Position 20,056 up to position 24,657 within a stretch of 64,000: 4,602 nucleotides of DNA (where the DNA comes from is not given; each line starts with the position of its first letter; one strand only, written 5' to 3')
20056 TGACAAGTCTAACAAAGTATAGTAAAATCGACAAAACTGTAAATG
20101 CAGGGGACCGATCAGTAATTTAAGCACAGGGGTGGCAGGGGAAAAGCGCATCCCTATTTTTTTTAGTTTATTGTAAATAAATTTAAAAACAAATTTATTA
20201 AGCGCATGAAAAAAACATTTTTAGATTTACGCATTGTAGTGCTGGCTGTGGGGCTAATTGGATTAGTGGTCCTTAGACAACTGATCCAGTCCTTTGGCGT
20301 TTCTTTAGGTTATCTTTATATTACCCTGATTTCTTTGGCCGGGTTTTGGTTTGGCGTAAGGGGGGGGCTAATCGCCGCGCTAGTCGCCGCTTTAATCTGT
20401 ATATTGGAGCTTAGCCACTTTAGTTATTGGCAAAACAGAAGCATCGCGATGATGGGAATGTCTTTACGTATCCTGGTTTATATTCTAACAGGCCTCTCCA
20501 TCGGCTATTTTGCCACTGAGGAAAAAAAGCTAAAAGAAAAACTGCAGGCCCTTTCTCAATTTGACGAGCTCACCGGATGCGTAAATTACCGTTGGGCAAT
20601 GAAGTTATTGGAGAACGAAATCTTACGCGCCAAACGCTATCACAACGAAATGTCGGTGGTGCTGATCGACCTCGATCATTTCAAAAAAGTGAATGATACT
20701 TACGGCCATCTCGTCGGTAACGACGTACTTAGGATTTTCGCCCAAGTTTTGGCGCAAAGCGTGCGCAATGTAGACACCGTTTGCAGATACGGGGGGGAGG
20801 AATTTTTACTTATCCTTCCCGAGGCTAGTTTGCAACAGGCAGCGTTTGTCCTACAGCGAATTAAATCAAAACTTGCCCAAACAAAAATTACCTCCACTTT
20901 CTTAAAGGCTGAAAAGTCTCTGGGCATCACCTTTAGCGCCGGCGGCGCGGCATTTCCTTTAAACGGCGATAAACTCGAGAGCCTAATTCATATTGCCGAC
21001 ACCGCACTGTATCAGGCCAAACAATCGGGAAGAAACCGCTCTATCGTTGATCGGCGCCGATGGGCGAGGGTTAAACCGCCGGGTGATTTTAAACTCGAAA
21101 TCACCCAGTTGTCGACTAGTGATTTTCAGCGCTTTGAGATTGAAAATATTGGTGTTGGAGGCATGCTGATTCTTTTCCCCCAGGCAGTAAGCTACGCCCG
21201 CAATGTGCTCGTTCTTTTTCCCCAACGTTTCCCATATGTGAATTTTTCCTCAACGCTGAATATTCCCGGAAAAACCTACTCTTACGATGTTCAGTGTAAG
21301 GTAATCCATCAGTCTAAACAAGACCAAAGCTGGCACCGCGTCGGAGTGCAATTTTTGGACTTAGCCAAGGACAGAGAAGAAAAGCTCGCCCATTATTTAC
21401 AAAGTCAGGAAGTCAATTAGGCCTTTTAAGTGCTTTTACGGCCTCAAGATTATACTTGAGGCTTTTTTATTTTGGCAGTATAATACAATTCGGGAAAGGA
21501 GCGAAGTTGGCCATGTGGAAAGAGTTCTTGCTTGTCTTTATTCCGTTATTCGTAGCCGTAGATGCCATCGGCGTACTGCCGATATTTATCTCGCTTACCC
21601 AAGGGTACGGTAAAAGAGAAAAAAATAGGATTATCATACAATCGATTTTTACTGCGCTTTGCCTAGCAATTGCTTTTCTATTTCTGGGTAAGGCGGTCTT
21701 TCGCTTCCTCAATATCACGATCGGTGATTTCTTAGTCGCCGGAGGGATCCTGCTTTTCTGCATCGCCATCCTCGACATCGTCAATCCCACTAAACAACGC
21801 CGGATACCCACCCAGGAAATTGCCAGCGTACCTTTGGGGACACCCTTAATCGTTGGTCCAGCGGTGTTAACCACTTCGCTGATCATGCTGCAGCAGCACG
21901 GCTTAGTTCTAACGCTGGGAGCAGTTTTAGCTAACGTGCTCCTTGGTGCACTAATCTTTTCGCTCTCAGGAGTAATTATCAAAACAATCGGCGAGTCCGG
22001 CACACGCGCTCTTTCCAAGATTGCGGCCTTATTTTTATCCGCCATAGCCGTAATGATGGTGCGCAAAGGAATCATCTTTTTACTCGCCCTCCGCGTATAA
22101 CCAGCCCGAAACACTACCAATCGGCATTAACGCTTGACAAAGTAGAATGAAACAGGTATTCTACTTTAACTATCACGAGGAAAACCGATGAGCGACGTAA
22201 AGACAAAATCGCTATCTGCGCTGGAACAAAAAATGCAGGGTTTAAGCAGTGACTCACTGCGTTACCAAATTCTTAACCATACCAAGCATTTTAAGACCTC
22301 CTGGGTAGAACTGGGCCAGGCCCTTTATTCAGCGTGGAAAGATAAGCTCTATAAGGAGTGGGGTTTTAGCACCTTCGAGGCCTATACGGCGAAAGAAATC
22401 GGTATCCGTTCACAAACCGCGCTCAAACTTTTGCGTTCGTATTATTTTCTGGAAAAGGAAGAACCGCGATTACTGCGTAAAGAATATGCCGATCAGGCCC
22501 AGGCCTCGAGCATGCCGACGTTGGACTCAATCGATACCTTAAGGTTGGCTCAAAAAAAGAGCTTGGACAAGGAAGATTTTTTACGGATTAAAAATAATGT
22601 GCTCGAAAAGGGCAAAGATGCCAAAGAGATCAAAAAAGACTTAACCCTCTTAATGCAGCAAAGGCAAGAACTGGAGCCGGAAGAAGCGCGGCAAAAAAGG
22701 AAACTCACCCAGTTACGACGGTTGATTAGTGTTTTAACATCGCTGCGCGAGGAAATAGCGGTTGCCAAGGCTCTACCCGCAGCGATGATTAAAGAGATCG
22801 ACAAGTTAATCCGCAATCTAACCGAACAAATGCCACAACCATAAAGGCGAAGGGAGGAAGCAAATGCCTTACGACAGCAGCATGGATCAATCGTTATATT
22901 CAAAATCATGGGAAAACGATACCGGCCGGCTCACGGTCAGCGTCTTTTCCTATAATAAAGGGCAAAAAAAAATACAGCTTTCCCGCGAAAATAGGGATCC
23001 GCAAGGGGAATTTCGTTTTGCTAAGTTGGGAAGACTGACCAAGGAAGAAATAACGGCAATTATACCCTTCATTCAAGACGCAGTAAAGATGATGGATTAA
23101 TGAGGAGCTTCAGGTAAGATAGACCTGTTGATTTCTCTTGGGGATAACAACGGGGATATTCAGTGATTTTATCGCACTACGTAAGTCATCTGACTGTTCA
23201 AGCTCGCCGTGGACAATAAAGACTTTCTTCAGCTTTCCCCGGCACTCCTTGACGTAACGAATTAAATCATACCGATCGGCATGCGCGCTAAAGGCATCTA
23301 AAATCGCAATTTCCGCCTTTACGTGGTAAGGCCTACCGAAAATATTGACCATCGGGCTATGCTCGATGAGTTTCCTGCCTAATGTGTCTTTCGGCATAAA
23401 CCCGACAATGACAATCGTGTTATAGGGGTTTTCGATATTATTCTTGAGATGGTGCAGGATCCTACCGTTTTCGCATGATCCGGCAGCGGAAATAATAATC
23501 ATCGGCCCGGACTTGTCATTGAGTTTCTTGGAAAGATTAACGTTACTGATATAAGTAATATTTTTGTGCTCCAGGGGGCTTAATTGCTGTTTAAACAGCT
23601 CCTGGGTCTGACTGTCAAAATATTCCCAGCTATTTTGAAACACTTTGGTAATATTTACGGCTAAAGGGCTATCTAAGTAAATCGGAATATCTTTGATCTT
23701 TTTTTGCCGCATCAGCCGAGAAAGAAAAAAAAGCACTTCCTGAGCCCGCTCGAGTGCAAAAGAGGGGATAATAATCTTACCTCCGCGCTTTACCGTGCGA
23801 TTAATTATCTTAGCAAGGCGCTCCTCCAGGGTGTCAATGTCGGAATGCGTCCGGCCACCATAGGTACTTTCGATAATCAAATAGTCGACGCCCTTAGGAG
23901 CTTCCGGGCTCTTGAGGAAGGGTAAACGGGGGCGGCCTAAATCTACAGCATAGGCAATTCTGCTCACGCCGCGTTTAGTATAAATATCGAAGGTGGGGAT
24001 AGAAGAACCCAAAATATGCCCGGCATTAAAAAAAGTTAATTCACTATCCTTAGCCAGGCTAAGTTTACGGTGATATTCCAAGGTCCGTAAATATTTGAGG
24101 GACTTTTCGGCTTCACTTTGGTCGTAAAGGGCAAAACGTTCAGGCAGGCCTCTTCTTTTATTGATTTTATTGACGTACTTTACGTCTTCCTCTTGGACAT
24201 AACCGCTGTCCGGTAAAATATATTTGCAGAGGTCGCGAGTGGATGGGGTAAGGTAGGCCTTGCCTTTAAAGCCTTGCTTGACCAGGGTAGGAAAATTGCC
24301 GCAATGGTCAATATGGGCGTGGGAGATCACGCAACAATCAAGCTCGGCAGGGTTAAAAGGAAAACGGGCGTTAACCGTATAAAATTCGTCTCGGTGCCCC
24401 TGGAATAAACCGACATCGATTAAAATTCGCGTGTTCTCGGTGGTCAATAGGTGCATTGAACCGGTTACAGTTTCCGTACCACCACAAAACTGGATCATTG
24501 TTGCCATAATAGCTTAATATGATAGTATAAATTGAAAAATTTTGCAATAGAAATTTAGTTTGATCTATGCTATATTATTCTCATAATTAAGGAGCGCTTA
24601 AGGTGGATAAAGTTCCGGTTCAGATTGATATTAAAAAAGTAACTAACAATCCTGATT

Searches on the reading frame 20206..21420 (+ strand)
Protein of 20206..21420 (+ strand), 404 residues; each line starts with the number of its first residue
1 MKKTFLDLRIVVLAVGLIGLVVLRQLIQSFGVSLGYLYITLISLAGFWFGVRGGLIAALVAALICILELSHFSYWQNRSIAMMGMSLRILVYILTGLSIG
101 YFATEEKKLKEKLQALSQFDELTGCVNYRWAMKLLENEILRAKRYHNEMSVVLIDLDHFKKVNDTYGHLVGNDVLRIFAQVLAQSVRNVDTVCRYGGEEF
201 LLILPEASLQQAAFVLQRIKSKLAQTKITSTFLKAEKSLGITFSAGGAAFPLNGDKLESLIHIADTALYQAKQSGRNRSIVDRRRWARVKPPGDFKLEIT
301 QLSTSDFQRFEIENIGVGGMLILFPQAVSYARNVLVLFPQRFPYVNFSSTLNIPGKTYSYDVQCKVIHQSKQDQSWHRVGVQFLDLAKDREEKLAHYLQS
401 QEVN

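Call 7: search_protein_families(library=ncbifam, proteins=[window:20206-21420:+], max_evalue=0.00001)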
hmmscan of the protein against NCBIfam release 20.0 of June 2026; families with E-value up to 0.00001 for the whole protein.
window:20206-21420:+ (404 aa): 20 families
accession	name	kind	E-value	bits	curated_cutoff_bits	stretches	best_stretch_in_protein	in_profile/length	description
TIGR00254.1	GGDEF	domain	1.9e-50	170.8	37.4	1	113-281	1-166/168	diguanylate cyclase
NF038266.1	diguan_SiaD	equivalog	2.8e-48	164.5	290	1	107-278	84-251/252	biofilm regulation diguanylate cyclase SiaD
NF007380.0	PRK09894.1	equivalog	9.4e-47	159.8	256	1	107-282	118-287/296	diguanylate cyclase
NF007135.0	PRK09581.1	equivalog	1.5e-44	152.6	474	1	109-281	285-454/457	PleD family two-component system response regulator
NF047654.1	DiguCycDgcRLepto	equivalog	2.2e-41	141.7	500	1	101-280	117-294/295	diguanylate cyclase DgcR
NF041606.1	dguan_cyc_DgcA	equivalog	1.1e-36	126.5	370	1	134-281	195-338/340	diguanylate cyclase DgcA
NF051473.1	DigCycDgcsShew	equivalog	1.5e-35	123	400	1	116-278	134-287/291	diguanylate cyclase DgcS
NF007599.0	PRK10245.1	equivalog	6.3e-32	110.4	402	1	53-281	145-369/371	diguanylate cyclase AdrA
NF011955.1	PRK15426.1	equivalog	3e-31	108.2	408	1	103-282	384-561/564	cellulose biosynthesis regulator diguanylate cyclase DgcQ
NF007423.1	PRK09966.1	equivalog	8.1e-31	107.3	325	1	109-272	231-390/390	diguanylate cyclase DgcN/YfiN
NF007474.0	PRK10060.1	equivalog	1.5e-30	106.1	782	1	101-280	221-393/663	cyclic di-GMP phosphodiesterase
NF007298.0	PRK09776.1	equivalog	2.1e-30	105.4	1135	1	104-289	671-852/1111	diguanylate cyclase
NF045675.1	PhdiestaseDibA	equivalog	7.3e-29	100.6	980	1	107-277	193-359/623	phosphodiesterase DibA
NF040885.1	diguan_DgcJ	equivalog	2.8e-28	99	500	1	89-277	313-491/493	diguanylate cyclase DgcJ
NF047872.1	GGDEF_GdpS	equivalog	5.6e-22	78.4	400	1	55-279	123-347/355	GGDEF domain-containing protein GdpS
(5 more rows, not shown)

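Call 8: search_protein_families(library=pfam, proteins=[window:20206-21420:+], max_evalue=0.001)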
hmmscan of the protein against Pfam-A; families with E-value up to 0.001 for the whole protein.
window:20206-21420:+ (404 aa): 2 families
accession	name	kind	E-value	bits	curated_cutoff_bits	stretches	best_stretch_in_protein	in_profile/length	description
PF00990.26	GGDEF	-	6.4e-46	156.5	23.8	1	118-278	2-161/161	Diguanylate cyclase, GGDEF domain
PF07238.19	PilZ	-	7.4e-09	36.3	22.5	1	282-399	1-101/102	PilZ domain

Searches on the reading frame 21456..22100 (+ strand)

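Call 22: search_protein_families(library=pfam, proteins=[window:21456-22100:+], max_evalue=0.0001)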
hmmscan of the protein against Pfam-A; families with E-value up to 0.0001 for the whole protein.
window:21456-22100:+ (214 aa): 1 family
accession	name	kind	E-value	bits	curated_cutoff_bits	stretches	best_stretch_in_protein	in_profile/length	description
PF01914.23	MarC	-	4.8e-37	127.8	23.9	1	21-207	1-200/203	MarC family integral membrane protein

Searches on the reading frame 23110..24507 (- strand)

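Call 22: search_protein_families(library=pfam, proteins=[window:23110-24507:-], max_evalue=0.0001)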
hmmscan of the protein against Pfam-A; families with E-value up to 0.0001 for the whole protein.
window:23110-24507:- (465 aa): 5 families
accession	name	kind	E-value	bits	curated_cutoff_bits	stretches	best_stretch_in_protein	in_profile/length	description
PF10996.14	Beta-Casp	-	4e-36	124.6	27.7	1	255-380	1-120/120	Beta-Casp domain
PF07521.17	RMMBL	-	9.6e-13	48.4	21.6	1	394-456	2-63/63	Zn-dependent metallo-hydrolase RNA specificity domain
PF16661.11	Lactamase_B_6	-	5.5e-08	32.9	27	1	20-192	1-164/193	Metallo-beta-lactamase superfamily domain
PF00753.33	Lactamase_B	-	2e-07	31.6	22.7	1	16-85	6-73/196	Metallo-beta-lactamase superfamily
PF12706.13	Lactamase_B_2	-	5.6e-05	23.3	27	0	26-91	1-67/200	Beta-lactamase superfamily domain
